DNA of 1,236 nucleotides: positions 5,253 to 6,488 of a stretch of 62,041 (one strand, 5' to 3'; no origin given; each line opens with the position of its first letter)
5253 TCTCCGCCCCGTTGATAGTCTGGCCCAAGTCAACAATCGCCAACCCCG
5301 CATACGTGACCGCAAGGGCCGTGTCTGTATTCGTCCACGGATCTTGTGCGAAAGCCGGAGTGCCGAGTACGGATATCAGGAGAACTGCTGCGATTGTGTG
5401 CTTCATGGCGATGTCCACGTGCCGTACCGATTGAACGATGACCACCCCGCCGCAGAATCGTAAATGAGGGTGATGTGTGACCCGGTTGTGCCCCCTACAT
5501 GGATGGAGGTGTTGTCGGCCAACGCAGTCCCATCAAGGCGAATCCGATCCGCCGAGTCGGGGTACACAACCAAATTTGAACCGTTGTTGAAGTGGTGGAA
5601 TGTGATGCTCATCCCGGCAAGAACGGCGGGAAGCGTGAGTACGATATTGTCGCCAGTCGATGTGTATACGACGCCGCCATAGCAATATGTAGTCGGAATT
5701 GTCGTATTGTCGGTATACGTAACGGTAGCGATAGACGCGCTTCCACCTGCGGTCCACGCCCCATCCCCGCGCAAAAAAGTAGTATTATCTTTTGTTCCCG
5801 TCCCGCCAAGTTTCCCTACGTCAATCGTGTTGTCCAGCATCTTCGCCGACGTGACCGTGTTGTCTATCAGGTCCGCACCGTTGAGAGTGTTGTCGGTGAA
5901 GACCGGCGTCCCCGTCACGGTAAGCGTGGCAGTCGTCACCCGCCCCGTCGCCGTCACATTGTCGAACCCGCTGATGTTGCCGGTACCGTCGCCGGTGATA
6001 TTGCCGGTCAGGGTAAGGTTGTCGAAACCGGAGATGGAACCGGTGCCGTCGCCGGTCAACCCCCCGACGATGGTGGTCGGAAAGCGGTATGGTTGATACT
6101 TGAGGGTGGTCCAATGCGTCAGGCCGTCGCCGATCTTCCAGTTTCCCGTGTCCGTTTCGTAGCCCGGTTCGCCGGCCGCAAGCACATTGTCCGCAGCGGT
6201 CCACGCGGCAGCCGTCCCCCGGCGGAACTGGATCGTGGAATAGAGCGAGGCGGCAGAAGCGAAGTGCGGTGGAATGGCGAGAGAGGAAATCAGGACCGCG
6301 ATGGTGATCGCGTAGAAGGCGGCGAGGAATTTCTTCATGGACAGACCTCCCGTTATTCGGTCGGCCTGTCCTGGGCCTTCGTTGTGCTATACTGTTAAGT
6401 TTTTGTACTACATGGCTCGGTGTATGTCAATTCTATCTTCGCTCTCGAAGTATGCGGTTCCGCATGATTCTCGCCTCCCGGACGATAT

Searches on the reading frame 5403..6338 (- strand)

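Call 106: search_protein_families(library=phrogs, proteins=[window:5403-6338:-], max_evalue=0.00001)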
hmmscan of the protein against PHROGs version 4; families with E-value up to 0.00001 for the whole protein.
window:5403-6338:- (311 aa): 12 families
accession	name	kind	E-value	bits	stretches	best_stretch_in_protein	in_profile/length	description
phrog_6049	-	tail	1.2e-11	45.8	1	34-150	9-126/337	tail fiber protein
phrog_697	-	head and packaging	1.3e-11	43.6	1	35-82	4-51/2079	structural protein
phrog_38417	-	other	4.1e-11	43.7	1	35-101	3-66/312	hyaluronidase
phrog_19200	-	head and packaging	8.9e-09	36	1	32-117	8-90/268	virion structural protein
phrog_31660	-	tail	1.9e-08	35.3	1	35-120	9-95/182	tail fiber protein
phrog_27786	-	tail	5.4e-08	32.8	1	35-184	6-159/729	tail spike protein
phrog_33904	-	tail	6.1e-08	32.7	1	34-81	2-49/542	tail fiber protein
phrog_23595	-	tail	6.7e-08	32.9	1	35-79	4-48/440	minor tail protein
phrog_24580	-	tail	9.6e-08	32.4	1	34-81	2-49/292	tail fiber protein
phrog_2332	-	other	2.3e-07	31.2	1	34-88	7-56/343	hyaluronidase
phrog_19976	-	tail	6.7e-07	30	1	37-83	11-61/256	tail assembly protein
phrog_24754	-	tail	1.3e-06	29.4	1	33-135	4-98/202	tail fiber protein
